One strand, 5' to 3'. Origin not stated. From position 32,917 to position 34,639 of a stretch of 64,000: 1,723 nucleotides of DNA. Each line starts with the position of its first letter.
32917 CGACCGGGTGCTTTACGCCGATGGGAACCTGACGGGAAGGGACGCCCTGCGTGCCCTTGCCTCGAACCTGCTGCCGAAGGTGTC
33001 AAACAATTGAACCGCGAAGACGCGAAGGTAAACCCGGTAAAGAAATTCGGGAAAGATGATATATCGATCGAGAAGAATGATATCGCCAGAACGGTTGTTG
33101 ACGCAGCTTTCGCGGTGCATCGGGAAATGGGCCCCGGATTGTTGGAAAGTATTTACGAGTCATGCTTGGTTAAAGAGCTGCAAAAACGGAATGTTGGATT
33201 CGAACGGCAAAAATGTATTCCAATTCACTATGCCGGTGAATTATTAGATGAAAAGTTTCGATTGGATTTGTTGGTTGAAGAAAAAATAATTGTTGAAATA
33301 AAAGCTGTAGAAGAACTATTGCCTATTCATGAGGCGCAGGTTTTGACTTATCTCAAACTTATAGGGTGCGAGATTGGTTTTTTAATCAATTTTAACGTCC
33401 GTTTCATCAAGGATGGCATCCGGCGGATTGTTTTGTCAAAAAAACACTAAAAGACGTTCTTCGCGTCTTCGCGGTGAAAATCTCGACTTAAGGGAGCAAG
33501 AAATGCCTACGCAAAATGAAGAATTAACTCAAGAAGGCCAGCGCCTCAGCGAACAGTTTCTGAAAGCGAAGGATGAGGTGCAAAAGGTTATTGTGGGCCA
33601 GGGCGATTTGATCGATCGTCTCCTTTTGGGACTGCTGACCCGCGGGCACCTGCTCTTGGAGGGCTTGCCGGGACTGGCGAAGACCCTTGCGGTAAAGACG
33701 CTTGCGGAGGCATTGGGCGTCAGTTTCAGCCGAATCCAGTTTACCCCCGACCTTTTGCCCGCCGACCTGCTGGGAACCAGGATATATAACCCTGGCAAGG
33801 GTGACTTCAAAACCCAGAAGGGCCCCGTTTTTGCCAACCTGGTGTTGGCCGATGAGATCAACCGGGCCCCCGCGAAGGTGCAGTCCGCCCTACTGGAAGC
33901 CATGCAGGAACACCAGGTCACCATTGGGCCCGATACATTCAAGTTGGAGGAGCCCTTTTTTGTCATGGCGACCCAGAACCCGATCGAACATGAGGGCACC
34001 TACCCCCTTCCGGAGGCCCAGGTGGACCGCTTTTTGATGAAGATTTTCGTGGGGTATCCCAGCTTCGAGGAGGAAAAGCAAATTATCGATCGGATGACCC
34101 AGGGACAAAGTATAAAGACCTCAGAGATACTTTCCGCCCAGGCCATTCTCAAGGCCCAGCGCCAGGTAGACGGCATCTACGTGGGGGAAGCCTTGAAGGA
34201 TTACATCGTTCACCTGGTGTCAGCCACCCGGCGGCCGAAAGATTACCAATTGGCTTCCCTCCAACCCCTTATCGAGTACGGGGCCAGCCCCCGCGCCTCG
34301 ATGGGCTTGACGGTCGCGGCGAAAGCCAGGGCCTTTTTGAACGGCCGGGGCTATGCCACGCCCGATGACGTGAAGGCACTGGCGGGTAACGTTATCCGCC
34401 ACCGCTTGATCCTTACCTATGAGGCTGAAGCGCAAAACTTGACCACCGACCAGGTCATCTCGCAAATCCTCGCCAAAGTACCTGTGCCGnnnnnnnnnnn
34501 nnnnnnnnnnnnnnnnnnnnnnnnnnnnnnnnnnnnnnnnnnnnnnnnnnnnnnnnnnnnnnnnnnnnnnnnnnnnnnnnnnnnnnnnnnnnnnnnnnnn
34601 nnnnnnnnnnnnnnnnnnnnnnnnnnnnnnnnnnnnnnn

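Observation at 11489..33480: A family of inverted-repeat cassettes with octamer-iteron termini, inserted immediately after stop codons inside operons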

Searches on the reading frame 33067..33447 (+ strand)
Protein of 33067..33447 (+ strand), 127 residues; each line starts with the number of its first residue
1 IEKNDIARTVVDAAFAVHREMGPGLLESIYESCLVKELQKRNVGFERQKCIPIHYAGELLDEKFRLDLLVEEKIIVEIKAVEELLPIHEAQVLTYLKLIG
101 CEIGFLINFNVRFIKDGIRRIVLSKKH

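Call 58: find_homologous_proteins(query=window:33067-33447:+, max_evalue=1e-10)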
Query window:33067-33447:+ (127 aa): 7972 proteins with E <= 1e-10 among 8000 candidates; the best 120 are listed.
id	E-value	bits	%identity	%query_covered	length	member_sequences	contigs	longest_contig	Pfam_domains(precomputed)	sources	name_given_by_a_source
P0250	4.1e-75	268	100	100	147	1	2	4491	PF13366.13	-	-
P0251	3.8e-60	219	80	97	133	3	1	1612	PF13366.13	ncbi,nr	ncbi:MAG TPA: GxxExxY protein [bacterium]|nr:GxxExxY protein [bacterium]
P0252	5.9e-56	206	78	96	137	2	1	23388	PF13366.13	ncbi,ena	-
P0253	2.1e-54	201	73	98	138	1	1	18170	PF13366.13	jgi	jgi:GxxExxY protein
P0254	2.8e-54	200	76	98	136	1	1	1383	PF13366.13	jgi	jgi:GxxExxY protein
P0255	1.4e-52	195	73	98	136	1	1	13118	PF13366.13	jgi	jgi:GxxExxY protein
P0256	5.6e-51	190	68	98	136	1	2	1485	PF13366.13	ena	-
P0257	5.9e-51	190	74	91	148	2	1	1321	PF13366.13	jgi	-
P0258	6.7e-51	190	70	98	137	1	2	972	PF13366.13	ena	-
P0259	1.6e-50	188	69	98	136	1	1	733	PF13366.13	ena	-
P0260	1.7e-50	188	71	97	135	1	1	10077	PF13366.13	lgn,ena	-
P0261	2.4e-50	188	69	96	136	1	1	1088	PF13366.13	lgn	-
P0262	3.4e-50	187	67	98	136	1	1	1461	PF13366.13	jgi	jgi:GxxExxY protein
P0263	5.0e-50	187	67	98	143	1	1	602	PF13366.13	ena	-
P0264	2.3e-49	185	68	97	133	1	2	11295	PF13366.13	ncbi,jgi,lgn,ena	jgi:GxxExxY protein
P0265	3.0e-49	184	69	98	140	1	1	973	PF13366.13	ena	-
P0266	4.0e-49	184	66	98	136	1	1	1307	PF13366.13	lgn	-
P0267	4.4e-48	180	65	98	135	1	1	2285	PF13366.13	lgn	-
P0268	4.4e-47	177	62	98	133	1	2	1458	PF13366.13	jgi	-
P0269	1.1e-46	176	66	98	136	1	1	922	PF13366.13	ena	-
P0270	1.2e-44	169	63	94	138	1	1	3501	PF13366.13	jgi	jgi:GxxExxY protein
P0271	5.3e-44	167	63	98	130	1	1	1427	PF13366.13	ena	-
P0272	2.0e-43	165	64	94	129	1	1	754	PF13366.13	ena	-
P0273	3.0e-43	165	63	95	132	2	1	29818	PF13366.13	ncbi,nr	ncbi:MAG TPA: GxxExxY protein [bacterium]|nr:GxxExxY protein [bacterium]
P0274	1.4e-42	163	62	95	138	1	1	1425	PF13366.13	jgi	-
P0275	1.5e-42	163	63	93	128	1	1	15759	PF13366.13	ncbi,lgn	ncbi:MAG: GxxExxY protein [Bacteroidota bacterium]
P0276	1.7e-42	162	64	94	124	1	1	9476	PF13366.13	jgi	-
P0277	5.4e-42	161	61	96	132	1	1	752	PF13366.13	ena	-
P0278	6.1e-42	161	64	93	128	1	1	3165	PF13366.13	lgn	-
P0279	6.3e-42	161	60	99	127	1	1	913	PF13366.13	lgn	-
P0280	8.3e-42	160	63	94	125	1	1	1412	PF13366.13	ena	-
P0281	1.2e-41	160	62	96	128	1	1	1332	PF13366.13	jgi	-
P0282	1.7e-41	159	63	94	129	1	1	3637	PF13366.13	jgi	-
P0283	1.8e-41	159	63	94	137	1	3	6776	PF13366.13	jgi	-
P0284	2.4e-41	159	62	96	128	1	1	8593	PF13366.13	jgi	jgi:GxxExxY protein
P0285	2.5e-41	159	61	93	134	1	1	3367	PF13366.13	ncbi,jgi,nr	ncbi:MAG: GxxExxY protein [Deinococcus-Thermus bacterium]|jgi:GxxExxY protein|nr:GxxExxY protein [De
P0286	2.5e-41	159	63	96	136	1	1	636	PF13366.13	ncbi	-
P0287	2.6e-41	159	62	94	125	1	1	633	PF13366.13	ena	-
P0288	2.6e-41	159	64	96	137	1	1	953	PF13366.13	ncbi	-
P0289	2.9e-41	158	59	97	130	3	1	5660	PF13366.13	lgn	-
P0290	3.0e-41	158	62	94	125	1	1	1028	PF13366.13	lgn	-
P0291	3.2e-41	158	62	94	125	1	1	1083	PF13366.13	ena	-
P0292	3.4e-41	158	61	96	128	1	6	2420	PF13366.13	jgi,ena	jgi:GxxExxY protein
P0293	3.6e-41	158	60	91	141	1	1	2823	PF13366.13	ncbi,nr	ncbi:MAG: GxxExxY protein [Alphaproteobacteria bacterium]|nr:GxxExxY protein [Alphaproteobacteria ba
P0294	4.0e-41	158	60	98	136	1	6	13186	PF13366.13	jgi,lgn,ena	jgi:GxxExxY protein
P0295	4.1e-41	158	65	94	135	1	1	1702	PF13366.13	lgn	-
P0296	4.5e-41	158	61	97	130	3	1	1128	PF13366.13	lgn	-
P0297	4.9e-41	158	59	96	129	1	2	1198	PF13366.13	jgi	jgi:GxxExxY protein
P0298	5.4e-41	158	60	98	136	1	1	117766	PF13366.13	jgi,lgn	jgi:GxxExxY protein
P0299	5.7e-41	158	61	96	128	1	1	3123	PF13366.13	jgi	jgi:GxxExxY protein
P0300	5.9e-41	157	62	96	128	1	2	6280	PF13366.13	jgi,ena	-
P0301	6.6e-41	157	61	96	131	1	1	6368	PF13366.13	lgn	-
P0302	7.0e-41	157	61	96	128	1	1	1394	PF13366.13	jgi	jgi:GxxExxY protein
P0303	7.0e-41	157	64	96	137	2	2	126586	PF13366.13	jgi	jgi:GxxExxY protein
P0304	7.7e-41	157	64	92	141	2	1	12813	PF13366.13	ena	-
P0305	7.7e-41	157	63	94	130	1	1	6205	PF13366.13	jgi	jgi:GxxExxY protein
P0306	7.9e-41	157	61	96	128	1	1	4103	PF13366.13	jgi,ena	-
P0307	8.2e-41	157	63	97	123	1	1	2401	PF13366.13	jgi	jgi:GxxExxY protein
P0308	8.2e-41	157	62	94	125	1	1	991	PF13366.13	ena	-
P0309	8.4e-41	157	61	96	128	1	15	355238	PF13366.13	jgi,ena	jgi:GxxExxY protein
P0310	8.6e-41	157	64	94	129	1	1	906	PF13366.13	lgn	-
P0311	1.0e-40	157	62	94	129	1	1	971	PF13366.13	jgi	jgi:GxxExxY protein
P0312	1.0e-40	157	60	94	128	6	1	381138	PF13366.13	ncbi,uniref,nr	ncbi:GxxExxY protein [Paramagnetospirillum kuznetsovii]|uniref:GxxExxY protein n=1 Tax=Paramagnetosp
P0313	1.0e-40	157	62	94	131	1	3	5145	PF13366.13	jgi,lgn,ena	-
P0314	1.2e-40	157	61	96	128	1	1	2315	PF13366.13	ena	-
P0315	1.2e-40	156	65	87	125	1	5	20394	PF13366.13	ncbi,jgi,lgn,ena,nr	ncbi:MAG: GxxExxY protein [Proteobacteria bacterium]|nr:GxxExxY protein [Pseudomonadota bacterium] M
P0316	1.3e-40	156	63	94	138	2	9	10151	PF13366.13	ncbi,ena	-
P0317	1.3e-40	156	62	95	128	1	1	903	PF13366.13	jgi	-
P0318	1.4e-40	156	62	97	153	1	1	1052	PF13366.13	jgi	-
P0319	1.4e-40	156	60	94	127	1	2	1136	PF13366.13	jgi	jgi:GxxExxY protein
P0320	1.5e-40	156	61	98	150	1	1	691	PF13366.13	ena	-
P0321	1.5e-40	156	62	94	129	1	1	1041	PF13366.13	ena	-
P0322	1.5e-40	156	56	94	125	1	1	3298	PF13366.13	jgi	jgi:GxxExxY protein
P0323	1.6e-40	156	61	96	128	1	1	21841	PF13366.13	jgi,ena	-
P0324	1.6e-40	156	62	94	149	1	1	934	PF13366.13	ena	-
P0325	1.6e-40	156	59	97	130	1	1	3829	PF13366.13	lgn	-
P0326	1.7e-40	156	56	99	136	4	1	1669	PF13366.13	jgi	-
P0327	1.8e-40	156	58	97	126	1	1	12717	PF13366.13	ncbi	ncbi:GxxExxY protein [Chloroflexota bacterium]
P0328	1.9e-40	156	63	94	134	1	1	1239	PF13366.13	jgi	jgi:GxxExxY protein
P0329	1.9e-40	156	63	96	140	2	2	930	PF13366.13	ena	-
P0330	1.9e-40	156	60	96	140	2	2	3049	PF13366.13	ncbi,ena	-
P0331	2.0e-40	156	64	94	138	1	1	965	PF13366.13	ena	-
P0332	2.0e-40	156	64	96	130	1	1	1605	PF13366.13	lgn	-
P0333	2.2e-40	156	62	94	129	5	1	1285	PF13366.13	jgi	jgi:GxxExxY protein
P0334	2.3e-40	156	61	96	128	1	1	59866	PF13366.13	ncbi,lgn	-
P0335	2.3e-40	156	60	96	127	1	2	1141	PF13366.13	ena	-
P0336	2.4e-40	156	62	94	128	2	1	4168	PF13366.13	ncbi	-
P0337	2.6e-40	155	62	92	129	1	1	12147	PF13366.13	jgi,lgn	-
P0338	2.9e-40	155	61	94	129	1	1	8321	PF13366.13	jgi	jgi:GxxExxY protein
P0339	3.0e-40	155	61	96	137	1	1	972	PF13366.13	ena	-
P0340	3.2e-40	155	61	94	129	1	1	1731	PF13366.13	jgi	jgi:GxxExxY protein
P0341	3.2e-40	155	60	97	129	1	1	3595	PF13366.13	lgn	-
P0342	3.3e-40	155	61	96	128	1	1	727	PF13366.13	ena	-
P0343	3.6e-40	155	61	94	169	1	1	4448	PF13366.13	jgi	jgi:GxxExxY protein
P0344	3.6e-40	155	62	95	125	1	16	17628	PF13366.13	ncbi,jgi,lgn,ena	jgi:GxxExxY protein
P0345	3.9e-40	155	61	96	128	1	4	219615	PF13366.13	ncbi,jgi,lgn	jgi:GxxExxY protein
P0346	4.1e-40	155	61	97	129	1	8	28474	PF13366.13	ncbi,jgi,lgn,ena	ncbi:MAG: GxxExxY protein [Syntrophobacteria bacterium]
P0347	4.1e-40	155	59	98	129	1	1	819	PF13366.13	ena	-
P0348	4.2e-40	155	62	96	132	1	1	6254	PF13366.13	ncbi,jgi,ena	jgi:GxxExxY protein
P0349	4.2e-40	155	57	98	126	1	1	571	PF13366.13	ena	-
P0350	4.2e-40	155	62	97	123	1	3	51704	PF13366.13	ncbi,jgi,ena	jgi:GxxExxY protein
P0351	4.2e-40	155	59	97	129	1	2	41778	PF13366.13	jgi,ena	-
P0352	4.3e-40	155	60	97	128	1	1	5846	PF13366.13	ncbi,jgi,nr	ncbi:MAG: GxxExxY protein [Chloroflexaceae bacterium]|jgi:GxxExxY protein|nr:GxxExxY protein [Chloro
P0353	4.3e-40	155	63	94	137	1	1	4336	PF13366.13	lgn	-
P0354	4.5e-40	155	58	99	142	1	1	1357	PF13366.13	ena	-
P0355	4.5e-40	155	60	98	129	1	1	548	PF13366.13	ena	-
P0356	4.7e-40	155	62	94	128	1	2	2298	PF13366.13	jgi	jgi:GxxExxY protein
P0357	4.7e-40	155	59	97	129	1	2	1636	PF13366.13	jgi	-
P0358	5.1e-40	154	61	97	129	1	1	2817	PF13366.13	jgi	jgi:GxxExxY protein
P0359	5.2e-40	154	60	93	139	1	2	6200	PF13366.13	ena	-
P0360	5.2e-40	154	61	95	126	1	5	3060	PF13366.13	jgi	jgi:GxxExxY protein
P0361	5.3e-40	154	61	94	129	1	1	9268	PF13366.13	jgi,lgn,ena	jgi:GxxExxY protein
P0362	5.4e-40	154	60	97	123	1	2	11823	PF13366.13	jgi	jgi:GxxExxY protein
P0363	5.8e-40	154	61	98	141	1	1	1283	PF13366.13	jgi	jgi:GxxExxY protein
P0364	5.8e-40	154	59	95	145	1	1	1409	PF13366.13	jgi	jgi:GxxExxY protein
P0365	5.9e-40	154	60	94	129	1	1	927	PF13366.13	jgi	-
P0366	6.1e-40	154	59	97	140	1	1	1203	PF13366.13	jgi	jgi:GxxExxY protein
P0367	6.1e-40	154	59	94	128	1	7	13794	PF13366.13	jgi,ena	-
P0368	6.1e-40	154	57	96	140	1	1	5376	PF13366.13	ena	-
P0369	6.5e-40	154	60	96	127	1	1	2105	PF13366.13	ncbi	-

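Call 69: predict_structure(alignment_id=A2)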
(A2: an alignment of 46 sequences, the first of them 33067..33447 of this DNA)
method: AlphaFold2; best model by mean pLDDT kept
length: 127 residues; sequences in the alignment: 46
mean_pLDDT: 94.9   pTM: 0.87
mean pLDDT of the five models: 94.9, 94.3, 94.0, 93.1, 92.9
residues with pLDDT >= 90: 120; 70-90: 3; 50-70: 2; < 50: 2
segments of 3 or more residues with pLDDT < 50: none
pLDDT, mean of each block of 10 residues (from residue 1): 91 98 98 98 96 93 96 97 96 95 97 97 75
secondary structure, 60 per line:
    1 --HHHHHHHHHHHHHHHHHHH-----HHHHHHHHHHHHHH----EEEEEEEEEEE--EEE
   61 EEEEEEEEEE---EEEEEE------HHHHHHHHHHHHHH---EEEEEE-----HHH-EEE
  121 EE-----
elements in order: H3-21 H27-40 E45-55 E58-70 E74-79 H86-99 E103-108 E118-122

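Call 72: fold_search(model_id=the predicted structure, library=pdb)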
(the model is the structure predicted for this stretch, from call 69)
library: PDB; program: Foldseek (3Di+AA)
matches with E <= 10: 314; with E <= 0.001: 3
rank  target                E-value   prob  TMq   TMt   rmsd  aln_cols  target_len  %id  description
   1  4ic1_B                3.6e-04  1.00  0.51  0.35   4.3       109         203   26  Crystal structure of SSO0001 (released 2013-01-16)
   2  4ic1_A                5.0e-04  1.00  0.51  0.35   4.3       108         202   26  Crystal structure of SSO0001 (released 2013-01-16)
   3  4ic1_G                6.5e-04  1.00  0.57  0.38   3.5       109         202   26  Crystal structure of SSO0001 (released 2013-01-16)
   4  4ic1_D                2.9e-03  0.99  0.43  0.29  11.0       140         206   21  Crystal structure of SSO0001 (released 2013-01-16)
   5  6m9k_B                2.3e-02  0.93  0.51  0.32  14.7       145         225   13  Crystal structure of lambda exonuclease in complex with the Red beta C-terminal domain (released 2019-01-02)
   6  3sm4_B                2.6e-02  0.92  0.50  0.31  14.7       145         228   12  Crystal Structure of the K131A Mutant of Lambda Exonuclease in Complex with a 5'-Phosphorylated 14-mer/12-mer Duplex a (released 2011-07-20)
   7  2zyz_A                3.0e-02  0.75  0.32  0.40   8.1        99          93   14  Pyrobaculum aerophilum splicing endonuclease (released 2009-06-23)
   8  2zyz_C                3.9e-02  0.57  0.30  0.37   6.9       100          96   17  Pyrobaculum aerophilum splicing endonuclease (released 2009-06-23)
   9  3slp_A                5.0e-02  0.89  0.52  0.33  14.6       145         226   12  Crystal Structure of Lambda Exonuclease in Complex with a 12 BP Symmetric DNA Duplex (released 2011-07-20)
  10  3h4r                  5.7e-02  0.47  0.37  0.25  11.0       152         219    9  Crystal structure of E. coli RecE exonuclease (released 2009-05-26)
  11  9nl3_A                7.9e-02  0.72  0.36  0.05   8.3        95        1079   16  Structure of R2 retrotransposon protein from Taeniopygia guttata initiating target-primed reverse transcription (released 2025-06-18)
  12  3l0a                  8.4e-02  0.63  0.40  0.22   6.7       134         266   13  Crystal structure of Putative exonuclease (RER070207002219) from Eubacterium rectale at 2.19 A resolution (released 2010-01-12)
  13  9iac_A                8.4e-02  0.51  0.39  0.22  10.0       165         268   12  Structure of the Argonaute-associated Cas4 family protein 1 (ACE1) from Microcystis aeruginosa (MaACE1) (released 2025-04-23)
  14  9nl2_A                1.2e-01  0.57  0.40  0.06   8.8       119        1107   15  Structure of R2 retrotransposon protein from Platysternon megacephalum initiating target-primed reverse transcription (released 2025-06-18)
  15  7et0_A                1.2e-01  0.54  0.46  0.12   7.3       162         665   14  Crystal structure of the complex formed by Wolbachia cytoplasmic incompatibility factors CinA and CinB from wPip (released 2021-11-10)
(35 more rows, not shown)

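Call 82: search_protein_families(library=phrogs, proteins=[window:33067-33447:+], max_evalue=0.1)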
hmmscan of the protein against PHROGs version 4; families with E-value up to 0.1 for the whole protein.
window:33067-33447:+ (127 aa): 0 families

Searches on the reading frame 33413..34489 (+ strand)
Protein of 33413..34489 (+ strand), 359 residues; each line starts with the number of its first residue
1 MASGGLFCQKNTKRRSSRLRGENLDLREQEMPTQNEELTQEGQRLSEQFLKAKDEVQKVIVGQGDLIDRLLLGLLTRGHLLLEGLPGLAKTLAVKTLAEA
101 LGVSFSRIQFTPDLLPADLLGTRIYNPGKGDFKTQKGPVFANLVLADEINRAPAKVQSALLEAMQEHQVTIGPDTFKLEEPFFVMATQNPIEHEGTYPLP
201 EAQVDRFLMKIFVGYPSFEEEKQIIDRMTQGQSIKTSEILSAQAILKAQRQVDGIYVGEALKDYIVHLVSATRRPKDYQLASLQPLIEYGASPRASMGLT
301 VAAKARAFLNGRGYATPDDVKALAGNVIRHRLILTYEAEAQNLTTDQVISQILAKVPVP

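Call 79: search_protein_families(library=pfam, proteins=[window:33413-34489:+], max_evalue=0.00001)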
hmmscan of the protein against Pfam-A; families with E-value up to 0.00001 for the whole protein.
window:33413-34489:+ (359 aa): 4 families
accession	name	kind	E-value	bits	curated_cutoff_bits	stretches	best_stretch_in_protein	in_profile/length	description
PF07726.17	AAA_3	-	7e-65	217.3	27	1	79-209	1-131/131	ATPase family associated with various cellular activities (AAA)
PF17863.7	AAA_lid_2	-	6.1e-20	71.2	22.7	1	285-352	7-74/74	AAA lid domain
PF20030.5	bpMoxR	-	1.3e-14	54.3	27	1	51-245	5-195/205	MoxR domain in the MoxR-vWA-beta-propeller ternary systems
PF07728.20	AAA_5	-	5.8e-14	52.7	22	1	79-207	1-139/139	AAA domain (dynein-related subfamily)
